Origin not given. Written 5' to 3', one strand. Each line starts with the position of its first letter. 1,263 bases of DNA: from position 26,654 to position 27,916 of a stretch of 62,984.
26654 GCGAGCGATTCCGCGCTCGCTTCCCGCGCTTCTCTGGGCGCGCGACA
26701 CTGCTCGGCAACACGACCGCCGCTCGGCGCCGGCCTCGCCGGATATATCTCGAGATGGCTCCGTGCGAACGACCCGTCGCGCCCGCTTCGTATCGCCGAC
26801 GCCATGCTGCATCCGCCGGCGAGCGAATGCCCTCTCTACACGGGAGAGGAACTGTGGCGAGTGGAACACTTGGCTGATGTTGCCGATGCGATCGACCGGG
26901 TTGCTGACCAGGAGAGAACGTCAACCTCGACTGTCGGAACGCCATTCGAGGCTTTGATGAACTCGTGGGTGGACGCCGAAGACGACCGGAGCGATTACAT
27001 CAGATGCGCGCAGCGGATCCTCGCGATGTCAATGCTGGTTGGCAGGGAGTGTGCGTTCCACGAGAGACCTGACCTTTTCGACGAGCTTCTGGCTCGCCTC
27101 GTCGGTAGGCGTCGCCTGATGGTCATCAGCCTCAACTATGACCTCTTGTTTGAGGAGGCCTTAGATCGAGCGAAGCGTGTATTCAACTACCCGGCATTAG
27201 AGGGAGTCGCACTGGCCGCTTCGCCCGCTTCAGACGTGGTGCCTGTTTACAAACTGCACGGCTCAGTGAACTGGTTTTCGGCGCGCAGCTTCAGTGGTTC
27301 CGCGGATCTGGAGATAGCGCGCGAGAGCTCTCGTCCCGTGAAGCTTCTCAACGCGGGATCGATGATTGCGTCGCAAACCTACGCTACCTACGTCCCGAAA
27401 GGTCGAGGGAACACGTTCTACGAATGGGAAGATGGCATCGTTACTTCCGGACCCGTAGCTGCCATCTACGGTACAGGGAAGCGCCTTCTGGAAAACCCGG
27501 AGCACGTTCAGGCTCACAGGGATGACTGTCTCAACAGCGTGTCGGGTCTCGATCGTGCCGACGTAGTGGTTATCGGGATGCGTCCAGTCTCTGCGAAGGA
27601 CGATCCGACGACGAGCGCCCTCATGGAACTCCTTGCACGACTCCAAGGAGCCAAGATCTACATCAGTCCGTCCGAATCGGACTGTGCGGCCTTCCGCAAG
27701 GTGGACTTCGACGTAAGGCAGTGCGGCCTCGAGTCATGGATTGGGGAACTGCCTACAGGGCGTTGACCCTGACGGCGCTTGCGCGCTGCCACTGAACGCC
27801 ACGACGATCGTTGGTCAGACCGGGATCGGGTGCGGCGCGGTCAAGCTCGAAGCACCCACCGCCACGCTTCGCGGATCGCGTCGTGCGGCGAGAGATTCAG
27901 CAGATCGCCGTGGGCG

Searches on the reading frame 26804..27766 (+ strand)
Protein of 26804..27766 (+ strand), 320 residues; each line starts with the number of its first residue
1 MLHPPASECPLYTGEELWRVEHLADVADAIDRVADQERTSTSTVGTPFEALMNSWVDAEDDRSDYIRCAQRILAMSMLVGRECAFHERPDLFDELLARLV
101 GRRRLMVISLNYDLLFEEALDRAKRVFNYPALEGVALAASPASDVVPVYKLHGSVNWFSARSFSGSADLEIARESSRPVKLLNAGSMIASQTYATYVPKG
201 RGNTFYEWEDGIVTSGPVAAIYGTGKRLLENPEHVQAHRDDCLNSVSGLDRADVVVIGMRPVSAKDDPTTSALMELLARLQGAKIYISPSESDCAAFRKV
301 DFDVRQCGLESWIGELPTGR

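Call 3: search_protein_families(library=pfam, proteins=[window:26804-27766:+], max_evalue=1)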
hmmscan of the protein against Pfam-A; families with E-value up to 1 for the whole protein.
window:26804-27766:+ (320 aa): 1 family
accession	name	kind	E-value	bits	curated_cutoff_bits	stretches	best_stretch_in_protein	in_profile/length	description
PF13289.12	SIR2_2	-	1.4e-06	28.9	24.5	1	106-158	2-53/141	SIR2-like domain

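Call 4: search_protein_families(library=padloc, proteins=[window:26804-27766:+], max_evalue=1)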
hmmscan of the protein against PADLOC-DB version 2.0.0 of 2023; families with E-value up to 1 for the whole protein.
window:26804-27766:+ (320 aa): 18 families
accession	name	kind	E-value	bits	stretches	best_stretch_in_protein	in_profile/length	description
PDLC02414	Aga_SIR2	-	2.6e-07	28.3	1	103-161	117-178/313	-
PDLC04084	SIR2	-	6.3e-07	27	2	91-123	166-198/414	-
PDLC02408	Aga_SIR2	-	2.9e-05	21.3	1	104-161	148-207/343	Class II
PDLC04087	SIR2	-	3.3e-05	20.9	1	92-161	118-200/343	-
PDLC04075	SIR2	-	4.2e-05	20.5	2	143-159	246-262/414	-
PDLC04094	SIR2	-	6.7e-05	20.3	1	106-160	151-213/399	-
PDLC04093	SIR2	-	0.00022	18.3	1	107-175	154-229/395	-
PDLC00407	ThsA1|ThsA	-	0.00083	16.1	1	111-156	110-154/478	STALD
PDLC04096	SIR2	-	0.0014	16.1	1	101-160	19-87/230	-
PDLC04082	SIR2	-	0.0018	15.2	1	79-124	102-148/345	-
PDLC04081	SIR2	-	0.0025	15.1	1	82-120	114-153/345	-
PDLC04085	SIR2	-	0.0044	13.9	1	94-122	189-217/463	-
PDLC04088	SIR2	-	0.027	11.6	1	92-160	160-237/390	-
PDLC04074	SIR2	-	0.036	11.2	1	142-187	192-238/357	-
PDLC04079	SIR2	-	0.036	10.6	0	95-122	176-203/430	-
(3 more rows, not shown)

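Call 5: search_protein_families(library=ncbifam, proteins=[window:26804-27766:+], max_evalue=1)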
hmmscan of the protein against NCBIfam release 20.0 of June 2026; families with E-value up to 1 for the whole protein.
window:26804-27766:+ (320 aa): 0 families

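Call 8: find_homologous_proteins(query=window:26804-27766:+, max_evalue=0.001)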
Query window:26804-27766:+ (320 aa): 4 proteins with E <= 0.001 among 8000 candidates.
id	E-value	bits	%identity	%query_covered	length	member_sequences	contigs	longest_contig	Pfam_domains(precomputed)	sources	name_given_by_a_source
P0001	3.4e-212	721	100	100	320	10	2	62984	PF13289.13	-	-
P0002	7.1e-105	369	68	76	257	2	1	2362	PF13289.13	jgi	jgi:hypothetical protein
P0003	2.9e-76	275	43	98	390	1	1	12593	PF13289.13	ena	-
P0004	6.3e-47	179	37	97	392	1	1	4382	PF13289.13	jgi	jgi:hypothetical protein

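Call 13: find_encoding_contigs(protein=P0003, flank=6000)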
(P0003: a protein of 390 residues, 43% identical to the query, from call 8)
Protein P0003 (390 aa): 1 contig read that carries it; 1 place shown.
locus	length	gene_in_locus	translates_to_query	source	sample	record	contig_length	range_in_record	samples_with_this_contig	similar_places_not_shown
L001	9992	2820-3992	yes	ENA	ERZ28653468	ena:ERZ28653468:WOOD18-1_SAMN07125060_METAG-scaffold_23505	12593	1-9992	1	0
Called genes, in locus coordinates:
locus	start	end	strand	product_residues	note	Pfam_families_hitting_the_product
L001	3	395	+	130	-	?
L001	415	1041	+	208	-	PF00117:GATase, PF01174:SNO (faint)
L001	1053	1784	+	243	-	PF00977:His_biosynth, PF01207:Dus (faint)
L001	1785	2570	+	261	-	PF00977:His_biosynth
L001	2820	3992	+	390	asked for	PF13289:SIR2_2 (weak)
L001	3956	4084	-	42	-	-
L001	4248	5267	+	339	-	-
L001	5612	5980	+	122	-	-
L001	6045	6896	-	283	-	-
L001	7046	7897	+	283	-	-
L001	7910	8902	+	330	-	PF17767:NAPRTase_N, PF04095:NAPRTase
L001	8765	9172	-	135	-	-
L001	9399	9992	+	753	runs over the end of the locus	PF13188:PAS_8 (faint), PF08448:PAS_4 (faint), PF13426:PAS_9, PF00989:PAS (weak), PF02518:HATPase_c, PF00072:Response_reg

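Call 14: find_encoding_contigs(protein=P0004, flank=6000)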
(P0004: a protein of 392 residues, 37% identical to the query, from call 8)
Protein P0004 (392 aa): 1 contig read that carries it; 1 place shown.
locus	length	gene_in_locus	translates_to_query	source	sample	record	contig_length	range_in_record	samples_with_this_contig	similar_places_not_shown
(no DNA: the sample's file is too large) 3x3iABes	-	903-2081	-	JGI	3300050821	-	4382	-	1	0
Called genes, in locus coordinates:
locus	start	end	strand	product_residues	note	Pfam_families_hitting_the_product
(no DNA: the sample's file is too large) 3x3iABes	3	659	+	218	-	?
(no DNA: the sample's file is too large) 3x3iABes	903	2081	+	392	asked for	PF13289:SIR2_2 (weak)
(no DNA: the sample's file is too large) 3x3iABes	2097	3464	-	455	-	PF00589:Phage_integrase (weak)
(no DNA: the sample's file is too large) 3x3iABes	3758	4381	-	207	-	?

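Call 15: find_encoding_contigs(protein=P0002, flank=6000)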
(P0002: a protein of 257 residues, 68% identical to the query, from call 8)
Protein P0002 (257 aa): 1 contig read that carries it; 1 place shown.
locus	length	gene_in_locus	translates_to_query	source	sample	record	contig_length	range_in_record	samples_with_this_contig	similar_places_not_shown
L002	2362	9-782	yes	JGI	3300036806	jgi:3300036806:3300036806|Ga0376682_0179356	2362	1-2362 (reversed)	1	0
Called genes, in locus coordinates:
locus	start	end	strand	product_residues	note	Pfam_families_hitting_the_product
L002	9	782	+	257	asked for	PF13289:SIR2_2 (weak)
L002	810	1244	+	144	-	-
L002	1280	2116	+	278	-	-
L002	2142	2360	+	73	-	?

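Call 24: find_homologous_proteins(query=A2, max_evalue=0.001)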
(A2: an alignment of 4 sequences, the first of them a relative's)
Query A2 (4 sequences) (390 aa, profile of the alignment): 27 proteins with E <= 0.001 among 8000 candidates.
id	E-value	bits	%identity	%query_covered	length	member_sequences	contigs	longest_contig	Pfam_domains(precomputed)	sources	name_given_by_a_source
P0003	7.2e-197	672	100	100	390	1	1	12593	PF13289.13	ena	-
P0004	2.4e-173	594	38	92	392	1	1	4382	PF13289.13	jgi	jgi:hypothetical protein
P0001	9.1e-170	583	43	81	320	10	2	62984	PF13289.13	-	-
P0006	6.7e-137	474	60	94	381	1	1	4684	PF13289.13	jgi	jgi:SIR2-like domain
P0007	1.6e-133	463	59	93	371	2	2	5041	PF13289.13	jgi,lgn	jgi:hypothetical protein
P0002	1.9e-132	460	50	62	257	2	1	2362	PF13289.13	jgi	jgi:hypothetical protein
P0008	1.6e-131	457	47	94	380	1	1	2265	PF13289.13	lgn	-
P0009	3.0e-128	446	50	92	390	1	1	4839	PF13289.13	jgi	jgi:hypothetical protein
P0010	7.6e-125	435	48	92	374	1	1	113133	PF13289.13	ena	-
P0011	3.7e-105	370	42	92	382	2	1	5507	-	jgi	jgi:hypothetical protein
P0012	6.3e-102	359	48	95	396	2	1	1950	-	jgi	jgi:hypothetical protein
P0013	9.8e-98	345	41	93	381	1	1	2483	-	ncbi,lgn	-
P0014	3.6e-97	344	48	93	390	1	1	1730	PF13289.13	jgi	jgi:hypothetical protein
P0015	3.0e-95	337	39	92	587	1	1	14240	PF13289.13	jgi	jgi:hypothetical protein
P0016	2.4e-94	334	48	68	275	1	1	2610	PF13289.13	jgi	jgi:hypothetical protein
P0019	1.5e-83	299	37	93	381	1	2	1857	PF13289.13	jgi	jgi:hypothetical protein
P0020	9.5e-77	276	40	92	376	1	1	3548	PF13289.13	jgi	jgi:hypothetical protein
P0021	2.9e-75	271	47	41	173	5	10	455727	-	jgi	jgi:hypothetical protein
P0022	2.9e-54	202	41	42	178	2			-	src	-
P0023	3.9e-51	192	32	91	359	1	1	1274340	PF13289.13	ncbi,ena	-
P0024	3.6e-21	93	24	82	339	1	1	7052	PF13289.13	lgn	-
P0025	1.3e-17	82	26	88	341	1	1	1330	PF13289.13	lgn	-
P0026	2.5e-16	77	30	54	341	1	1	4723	PF13289.13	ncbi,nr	ncbi:MAG: hypothetical protein JWQ35_1304 [Bacteriovoracaceae bacterium]|nr:hypothetical protein [Ba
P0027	2.1e-5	41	34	18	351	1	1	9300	PF13289.13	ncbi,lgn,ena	-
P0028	2.4e-4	38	40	15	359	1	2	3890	PF13289.13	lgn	-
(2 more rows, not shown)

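Call 26: find_encoding_contigs(protein=P0021, flank=8000, max_places=8)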
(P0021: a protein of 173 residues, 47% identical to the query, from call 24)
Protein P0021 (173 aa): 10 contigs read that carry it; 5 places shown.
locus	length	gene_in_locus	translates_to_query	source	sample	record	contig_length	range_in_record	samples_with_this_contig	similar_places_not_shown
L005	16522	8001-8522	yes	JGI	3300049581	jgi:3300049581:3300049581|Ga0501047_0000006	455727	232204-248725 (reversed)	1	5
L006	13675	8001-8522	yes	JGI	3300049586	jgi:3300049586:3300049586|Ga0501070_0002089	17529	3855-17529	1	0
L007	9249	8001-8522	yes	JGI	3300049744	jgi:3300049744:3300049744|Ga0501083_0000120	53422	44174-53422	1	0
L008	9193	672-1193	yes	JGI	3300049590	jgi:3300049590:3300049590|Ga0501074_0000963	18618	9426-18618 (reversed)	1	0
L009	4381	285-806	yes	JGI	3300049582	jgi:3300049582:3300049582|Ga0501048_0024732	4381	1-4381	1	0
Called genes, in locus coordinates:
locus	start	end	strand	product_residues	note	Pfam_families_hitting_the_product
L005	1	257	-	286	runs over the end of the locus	PF00254:FKBP_C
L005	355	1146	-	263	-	-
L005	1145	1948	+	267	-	-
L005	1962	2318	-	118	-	PF00462:Glutaredoxin, PF03960:ArsC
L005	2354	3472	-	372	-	-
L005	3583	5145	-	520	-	PF13084:DUF3943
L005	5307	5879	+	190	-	-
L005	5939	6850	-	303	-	PF11790:Glyco_hydro_cc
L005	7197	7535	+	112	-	-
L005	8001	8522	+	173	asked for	-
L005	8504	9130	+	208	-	-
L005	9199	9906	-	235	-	PF14234:DUF4336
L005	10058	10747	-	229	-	-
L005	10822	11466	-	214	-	PF00702:Hydrolase, PF12710:HAD (weak), PF13419:HAD_2, PF13242:Hydrolase_like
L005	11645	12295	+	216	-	-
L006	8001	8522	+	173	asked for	-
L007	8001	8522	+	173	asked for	-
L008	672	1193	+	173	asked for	-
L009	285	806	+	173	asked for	-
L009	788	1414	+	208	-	-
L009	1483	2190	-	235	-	PF14234:DUF4336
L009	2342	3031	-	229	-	-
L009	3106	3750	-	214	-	PF00702:Hydrolase, PF12710:HAD (weak), PF13419:HAD_2, PF13242:Hydrolase_like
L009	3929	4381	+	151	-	?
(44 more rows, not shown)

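Call 30: search_protein_representatives(alignment_id=A2)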
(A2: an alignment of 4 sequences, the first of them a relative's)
Query: 4 sequences, 389 profile positions. Proteins with E-value up to 0.001 (for the whole library): 641; up to 1e-10: 158; up to 1e-30: 65. The best 150 are listed.
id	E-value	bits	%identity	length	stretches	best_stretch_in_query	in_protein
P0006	2.1e-137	474.3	-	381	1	22-387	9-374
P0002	6.0e-133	459.7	-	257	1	143-389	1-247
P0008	5.2e-132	456.6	-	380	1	23-383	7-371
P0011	1.2e-105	369.8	-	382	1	19-383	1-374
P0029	1.0e-103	363.4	-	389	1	21-385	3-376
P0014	1.1e-97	343.5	-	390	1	23-384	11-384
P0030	1.8e-92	326.4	-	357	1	23-386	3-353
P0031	5.2e-89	315.0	-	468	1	75-385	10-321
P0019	4.9e-84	298.6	-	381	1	23-385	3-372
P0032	1.1e-82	294.2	-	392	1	22-385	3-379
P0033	2.1e-79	283.4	-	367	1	10-334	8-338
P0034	1.0e-77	277.8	-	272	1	113-382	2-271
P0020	3.0e-77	276.3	-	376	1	20-385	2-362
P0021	9.2e-76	271.4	-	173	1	21-180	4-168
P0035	1.4e-75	270.8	-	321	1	101-385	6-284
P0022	9.2e-55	202.3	-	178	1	21-185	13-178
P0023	1.3e-51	191.9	-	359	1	18-380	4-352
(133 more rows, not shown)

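Call 32: search_protein_families(library=padloc, proteins=[P0003, P0006, P0010, P0023, P0015], max_evalue=0.001)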
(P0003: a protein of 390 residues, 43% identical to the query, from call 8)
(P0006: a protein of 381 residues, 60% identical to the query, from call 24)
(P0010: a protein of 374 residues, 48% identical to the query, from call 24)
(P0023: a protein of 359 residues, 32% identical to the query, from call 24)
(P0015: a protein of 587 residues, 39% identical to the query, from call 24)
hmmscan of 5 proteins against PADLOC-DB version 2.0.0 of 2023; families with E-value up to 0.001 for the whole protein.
P0003 (390 aa): 7 families
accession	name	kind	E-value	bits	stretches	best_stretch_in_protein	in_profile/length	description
PDLC04084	SIR2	-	2.3e-06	25.1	0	160-199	164-203/414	-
PDLC04094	SIR2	-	3.3e-06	24.6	1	173-233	147-212/399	-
PDLC02408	Aga_SIR2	-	3.5e-06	24.4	1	175-234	148-206/343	Class II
PDLC02414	Aga_SIR2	-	5.9e-06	23.8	1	177-236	120-179/313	-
PDLC04093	SIR2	-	6.8e-06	23.3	1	172-236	148-219/395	-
PDLC04087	SIR2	-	0.00015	18.8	1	162-235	117-200/343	-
PDLC04086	SIR2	-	0.00057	17.3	0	159-199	119-160/361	-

P0006 (381 aa): 12 families
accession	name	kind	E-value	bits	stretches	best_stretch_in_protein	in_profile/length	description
PDLC04094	SIR2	-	1.1e-08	32.7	1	150-223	140-218/399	-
PDLC02408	Aga_SIR2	-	2.3e-08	31.5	1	158-221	147-209/343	Class II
PDLC02414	Aga_SIR2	-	3.1e-08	31.3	1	158-225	117-184/313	-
PDLC04093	SIR2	-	6.3e-07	26.7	1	151-234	143-230/395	-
PDLC04086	SIR2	-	3.6e-06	24.5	0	144-189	120-166/361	-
PDLC04088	SIR2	-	7.5e-06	23.3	1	153-225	166-244/390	-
PDLC04087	SIR2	-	8.9e-06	22.8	1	141-224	112-205/343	-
PDLC04081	SIR2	-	4.9e-05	20.7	0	119-233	96-226/345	-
PDLC04092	SIR2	-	0.00012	19.5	1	139-232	100-192/318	-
PDLC04084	SIR2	-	0.00018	18.9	0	203-224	240-261/414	-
PDLC04095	SIR2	-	0.00076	17.2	0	146-183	12-50/251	-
PDLC04082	SIR2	-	0.00079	16.4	0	147-178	119-147/345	-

P0010 (374 aa): 5 families
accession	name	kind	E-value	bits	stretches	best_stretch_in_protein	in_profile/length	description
PDLC02408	Aga_SIR2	-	1.9e-06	25.2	1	156-214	147-204/343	Class II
PDLC02414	Aga_SIR2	-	1.4e-05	22.6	1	156-214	117-175/313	-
PDLC04094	SIR2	-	3.6e-05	21.1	1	156-215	145-212/399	-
PDLC04093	SIR2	-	0.00065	16.8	0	156-216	150-217/395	-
PDLC04084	SIR2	-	0.00085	16.7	0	144-177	166-199/414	-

P0023 (359 aa): 3 families
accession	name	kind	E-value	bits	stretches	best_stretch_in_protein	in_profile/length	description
PDLC04094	SIR2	-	6.9e-06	23.5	1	12-165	28-173/399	-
PDLC02414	Aga_SIR2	-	1.3e-05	22.7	1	140-193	117-174/313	-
PDLC04093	SIR2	-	0.00056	17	0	141-164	151-174/395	-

P0015 (587 aa): 7 families
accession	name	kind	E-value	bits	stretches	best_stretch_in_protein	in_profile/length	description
PDLC02414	Aga_SIR2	-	8e-07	26.7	1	361-462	120-207/313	-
PDLC02408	Aga_SIR2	-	2.5e-05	21.6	1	362-433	151-217/343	Class II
PDLC04087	SIR2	-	8.7e-05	19.5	1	359-426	132-203/343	-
PDLC04093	SIR2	-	0.00012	19.2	1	358-424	150-219/395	-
PDLC04094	SIR2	-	0.00036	17.8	1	360-425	150-216/399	-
PDLC04088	SIR2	-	0.00049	17.3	1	361-425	175-240/390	-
PDLC04084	SIR2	-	0.00055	17.3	0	407-436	240-269/414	-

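Call 33: search_protein_families(library=pfam, proteins=[P0003, P0006, P0010, P0023, P0015], max_evalue=1)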
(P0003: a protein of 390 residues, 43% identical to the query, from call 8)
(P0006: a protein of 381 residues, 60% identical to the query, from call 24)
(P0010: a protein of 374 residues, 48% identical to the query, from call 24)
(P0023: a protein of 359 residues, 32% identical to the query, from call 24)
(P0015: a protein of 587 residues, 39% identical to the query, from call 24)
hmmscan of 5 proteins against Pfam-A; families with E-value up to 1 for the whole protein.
P0003 (390 aa): 1 family
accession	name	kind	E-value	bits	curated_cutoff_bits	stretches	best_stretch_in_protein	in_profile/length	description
PF13289.12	SIR2_2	-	1.1e-06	29.3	24.5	1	177-231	2-52/141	SIR2-like domain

P0006 (381 aa): 1 family
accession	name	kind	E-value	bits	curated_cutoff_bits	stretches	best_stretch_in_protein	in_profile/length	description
PF13289.12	SIR2_2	-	1e-05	26.1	24.5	1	162-223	3-58/141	SIR2-like domain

P0010 (374 aa): 1 family
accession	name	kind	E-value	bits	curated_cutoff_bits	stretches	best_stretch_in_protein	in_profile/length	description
PF13289.12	SIR2_2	-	3.9e-06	27.4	24.5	1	160-214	3-53/141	SIR2-like domain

P0023 (359 aa): 1 family
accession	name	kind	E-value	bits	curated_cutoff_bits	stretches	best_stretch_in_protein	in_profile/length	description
PF13289.12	SIR2_2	-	6e-09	36.6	24.5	1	143-192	2-51/141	SIR2-like domain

P0015 (587 aa): 1 family
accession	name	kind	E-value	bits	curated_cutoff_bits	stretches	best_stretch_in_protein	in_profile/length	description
PF13289.12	SIR2_2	-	2e-05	25.2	24.5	1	361-419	2-52/141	SIR2-like domain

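Call 34: find_related_loci(query=A3, collection=genome_contigs, flank=8000)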
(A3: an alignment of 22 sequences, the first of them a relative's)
Query A3 (390 aa) in genome_contigs; peptide patterns used: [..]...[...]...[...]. (x = any residue, [..] = any of these).
521 stretches matched a pattern; 121 encode a relative of the query (tblastn E <= 1e-3); the best 80 are kept; 80 distinct loci.
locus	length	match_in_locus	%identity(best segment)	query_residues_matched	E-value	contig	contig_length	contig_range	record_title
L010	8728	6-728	50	147-387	4e-72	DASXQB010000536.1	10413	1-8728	MAG TPA_asm: Polyangia bacterium isolate SMAG_U5423 k141_3649201, whole genome shotgun sequence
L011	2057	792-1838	38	29-389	6e-67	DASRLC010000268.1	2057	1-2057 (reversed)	MAG TPA_asm: Polyangia bacterium isolate SMAG_U10178 k141_416517, whole genome shotgun sequence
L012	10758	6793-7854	32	30-387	2e-29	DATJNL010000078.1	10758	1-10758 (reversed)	MAG TPA_asm: Myxococcales bacterium isolate SMAG_U14860 k141_3129071, whole genome shotgun sequence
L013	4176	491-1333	29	29-334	4e-13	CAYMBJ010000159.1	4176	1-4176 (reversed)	MAG TPA_asm: uncultured Pseudobdellovibrionaceae bacterium isolate SRP329715_co2_332 genome assembly, contig: NODE_37197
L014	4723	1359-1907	30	25-233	2e-8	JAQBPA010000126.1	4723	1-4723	MAG: Bacteriovoracaceae bacterium isolate RYN_335 scaffold_1899186, whole genome shotgun sequence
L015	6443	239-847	25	29-253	4e-8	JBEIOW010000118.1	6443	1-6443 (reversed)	MAG: Bacteriovoracaceae bacterium isolate Sample-106-S6-bin-27 Sample_106_S6-bin_27-k141_343255, whole genome shotgun se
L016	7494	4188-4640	24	165-339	6e-8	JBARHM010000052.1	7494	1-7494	MAG: Gallionella sp. isolate MFD06063_ilm_asm_bin7 k127_44219, whole genome shotgun sequence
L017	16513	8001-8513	27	162-299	1e-6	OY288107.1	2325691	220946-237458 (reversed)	MAG: uncultured Alphaproteobacteria bacterium isolate 2cfbbc9a-1036-4d83-bf41-573af0f7420d genome assembly, chromosome:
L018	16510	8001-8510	28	162-299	3e-6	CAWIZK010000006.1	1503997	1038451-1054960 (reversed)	MAG: uncultured Acidobacteriaceae bacterium isolate MFD05521.bin.2.110 genome assembly, contig: contig_42189, whole geno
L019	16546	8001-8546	28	162-305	3e-6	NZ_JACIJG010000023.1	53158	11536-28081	Brucella daejeonensis strain DSM 26944 Ga0373340_23, whole genome shotgun sequence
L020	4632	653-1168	30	162-299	3e-6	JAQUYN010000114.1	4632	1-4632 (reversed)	MAG: Alphaproteobacteria bacterium isolate STD2_238 NODE_84019_length_4632_cov_1.946504_Sandtown_D2, whole genome shotgu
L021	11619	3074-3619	28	162-305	8e-6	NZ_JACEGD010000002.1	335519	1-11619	Bradyrhizobium diversitatis strain CNPSo 4019 scaffold_1, whole genome shotgun sequence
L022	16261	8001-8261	34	162-231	8e-6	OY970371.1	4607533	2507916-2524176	MAG: Candidatus Manganitrophaceae bacterium isolate MFD03066.bin.c.2 genome assembly, chromosome: 1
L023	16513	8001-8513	29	165-299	6e-6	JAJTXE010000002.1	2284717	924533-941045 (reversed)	MAG: Candidatus Brocadia sp. isolate DTUAMX2 2-Genome30, whole genome shotgun sequence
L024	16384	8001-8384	29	162-278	1e-5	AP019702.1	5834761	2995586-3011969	Stella vacuolata ATCC 43931 DNA, complete genome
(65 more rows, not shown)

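Call 35: find_encoding_contigs(protein=P0010, flank=8000, max_places=2)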
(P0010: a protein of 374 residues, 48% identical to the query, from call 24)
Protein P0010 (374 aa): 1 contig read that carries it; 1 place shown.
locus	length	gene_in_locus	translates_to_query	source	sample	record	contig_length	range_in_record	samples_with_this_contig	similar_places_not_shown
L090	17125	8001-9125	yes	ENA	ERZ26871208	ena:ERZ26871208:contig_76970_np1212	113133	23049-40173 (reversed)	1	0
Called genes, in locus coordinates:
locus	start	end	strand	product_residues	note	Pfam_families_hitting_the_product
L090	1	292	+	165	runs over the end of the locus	-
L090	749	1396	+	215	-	PF13424:TPR_12 (faint), PF07719:TPR_2 (faint), PF13181:TPR_8 (faint), PF13428:TPR_14 (faint), PF13432:TPR_16, PF14559:TPR_19 (weak), PF21033:RMD1-3 (weak), PF00515:TPR_1 (weak)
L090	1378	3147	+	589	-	PF13517:FG-GAP_3, PF01839:FG-GAP, PF13517:FG-GAP_3, PF01839:FG-GAP (weak), PF13517:FG-GAP_3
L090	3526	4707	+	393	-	PF00069:Pkinase, PF07714:PK_Tyr_Ser-Thr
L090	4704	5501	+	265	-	PF07719:TPR_2 (faint), PF13432:TPR_16, PF08308:PEGA (weak)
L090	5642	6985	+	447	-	PF13948:DUF4215 (weak), PF07691:PA14 (weak)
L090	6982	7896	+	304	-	PF13948:DUF4215 (weak)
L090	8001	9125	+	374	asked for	PF13289:SIR2_2 (weak)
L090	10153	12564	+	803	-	PF13481:AAA_25, PF03796:DnaB_C, PF06745:ATPase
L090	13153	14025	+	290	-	PF00589:Phage_integrase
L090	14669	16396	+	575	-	PF00239:Resolvase, PF07508:Recombinase, PF13408:Zn_ribbon_recom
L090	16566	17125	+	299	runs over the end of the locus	PF23678:YqhI, PF01738:DLH, PF00326:Peptidase_S9 (faint)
